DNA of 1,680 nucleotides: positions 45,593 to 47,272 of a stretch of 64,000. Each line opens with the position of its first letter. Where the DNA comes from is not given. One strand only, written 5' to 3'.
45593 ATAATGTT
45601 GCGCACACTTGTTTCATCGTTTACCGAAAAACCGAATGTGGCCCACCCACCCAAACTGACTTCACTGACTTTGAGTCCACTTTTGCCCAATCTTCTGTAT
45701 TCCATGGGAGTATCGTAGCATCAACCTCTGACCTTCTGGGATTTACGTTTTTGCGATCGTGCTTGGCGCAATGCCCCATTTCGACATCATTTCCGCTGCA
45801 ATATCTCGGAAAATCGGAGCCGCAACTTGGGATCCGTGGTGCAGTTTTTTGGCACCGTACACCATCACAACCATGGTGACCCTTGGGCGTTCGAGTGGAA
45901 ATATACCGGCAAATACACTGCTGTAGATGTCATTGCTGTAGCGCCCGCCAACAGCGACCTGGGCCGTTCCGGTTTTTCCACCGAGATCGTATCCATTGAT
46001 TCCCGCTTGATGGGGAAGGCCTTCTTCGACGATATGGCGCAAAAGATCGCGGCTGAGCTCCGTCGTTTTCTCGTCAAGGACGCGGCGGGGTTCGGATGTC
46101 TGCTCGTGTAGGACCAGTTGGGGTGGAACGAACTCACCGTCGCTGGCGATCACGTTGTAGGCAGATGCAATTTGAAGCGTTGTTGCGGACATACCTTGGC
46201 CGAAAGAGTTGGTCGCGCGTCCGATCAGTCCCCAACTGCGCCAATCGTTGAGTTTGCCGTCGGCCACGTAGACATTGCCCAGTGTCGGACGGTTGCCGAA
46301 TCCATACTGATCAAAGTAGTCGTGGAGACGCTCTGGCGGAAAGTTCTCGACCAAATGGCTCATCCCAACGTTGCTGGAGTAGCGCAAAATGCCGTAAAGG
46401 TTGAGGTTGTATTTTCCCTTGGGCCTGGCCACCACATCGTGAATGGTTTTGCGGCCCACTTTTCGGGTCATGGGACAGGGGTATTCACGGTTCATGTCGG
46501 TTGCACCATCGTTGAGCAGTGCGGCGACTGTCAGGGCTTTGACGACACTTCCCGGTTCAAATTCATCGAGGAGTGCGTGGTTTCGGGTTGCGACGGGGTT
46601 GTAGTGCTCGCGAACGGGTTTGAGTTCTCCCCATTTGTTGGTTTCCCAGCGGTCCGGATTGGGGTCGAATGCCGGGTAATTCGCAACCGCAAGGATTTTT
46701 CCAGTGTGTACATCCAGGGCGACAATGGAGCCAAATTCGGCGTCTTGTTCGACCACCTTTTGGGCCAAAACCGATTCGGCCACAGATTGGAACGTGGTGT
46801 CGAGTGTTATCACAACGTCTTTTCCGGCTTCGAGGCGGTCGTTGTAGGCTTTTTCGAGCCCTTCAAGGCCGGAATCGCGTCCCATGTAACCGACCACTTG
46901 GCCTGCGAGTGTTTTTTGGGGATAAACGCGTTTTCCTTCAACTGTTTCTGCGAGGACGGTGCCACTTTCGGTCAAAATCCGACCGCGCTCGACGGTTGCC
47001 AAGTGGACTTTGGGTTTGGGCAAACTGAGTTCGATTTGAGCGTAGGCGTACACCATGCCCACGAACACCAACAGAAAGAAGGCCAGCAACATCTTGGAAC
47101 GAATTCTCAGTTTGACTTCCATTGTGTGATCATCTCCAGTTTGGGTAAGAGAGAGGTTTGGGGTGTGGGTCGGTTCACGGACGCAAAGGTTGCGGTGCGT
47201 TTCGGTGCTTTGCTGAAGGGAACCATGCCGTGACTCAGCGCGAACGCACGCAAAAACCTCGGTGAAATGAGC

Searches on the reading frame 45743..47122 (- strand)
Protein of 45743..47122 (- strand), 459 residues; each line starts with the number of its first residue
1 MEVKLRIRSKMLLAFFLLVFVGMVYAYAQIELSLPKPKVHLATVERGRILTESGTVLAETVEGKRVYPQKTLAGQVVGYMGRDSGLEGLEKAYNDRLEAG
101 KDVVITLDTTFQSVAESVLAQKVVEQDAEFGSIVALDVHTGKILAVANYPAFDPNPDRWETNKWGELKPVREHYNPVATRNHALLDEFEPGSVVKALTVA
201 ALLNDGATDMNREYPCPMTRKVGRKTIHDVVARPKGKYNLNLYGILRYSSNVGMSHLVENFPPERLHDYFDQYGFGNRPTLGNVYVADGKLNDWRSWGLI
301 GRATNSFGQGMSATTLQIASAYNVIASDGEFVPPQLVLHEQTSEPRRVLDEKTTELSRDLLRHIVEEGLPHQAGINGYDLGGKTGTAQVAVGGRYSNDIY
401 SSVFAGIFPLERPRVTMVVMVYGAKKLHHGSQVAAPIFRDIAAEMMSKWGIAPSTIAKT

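Call 41: search_protein_families(library=ncbifam, proteins=[window:45743-47122:-], max_evalue=1e-10)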
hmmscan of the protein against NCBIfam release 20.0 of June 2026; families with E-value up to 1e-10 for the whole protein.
window:45743-47122:- (459 aa): 7 families
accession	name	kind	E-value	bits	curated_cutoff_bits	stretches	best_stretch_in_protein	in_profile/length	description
TIGR02214.1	spoVD_pbp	equivalog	1.1e-65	222.2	688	1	98-455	208-564/636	stage V sporulation protein D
NF053573.1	PBP2_PenA_Neis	exception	9.6e-65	219.2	1105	1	98-454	230-569/572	peptidoglycan D,D-transpeptidase PBP2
TIGR03423.1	pbp2_mrdA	equivalog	1.2e-49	169.4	455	1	91-447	217-592/593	penicillin-binding protein 2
NF011685.0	PRK15105.1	subfamily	5.7e-46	157.3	737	1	99-457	228-569/588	peptidoglycan glycosyltransferase FtsI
NF038271.1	strep_PBP2X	exception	1.9e-28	99.1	1050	1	94-337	250-480/750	penicillin-binding protein PBP2X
NF051842.1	PBP4_5_Efaec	equivalog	1.2e-18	66.9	700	1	98-390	330-616/668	penicillin-binding protein PBP4(5)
TIGR02074.1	PBP_1a_fam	subfamily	1.1e-15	57.4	508.75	0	180-447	286-534/535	PBP1A family penicillin-binding protein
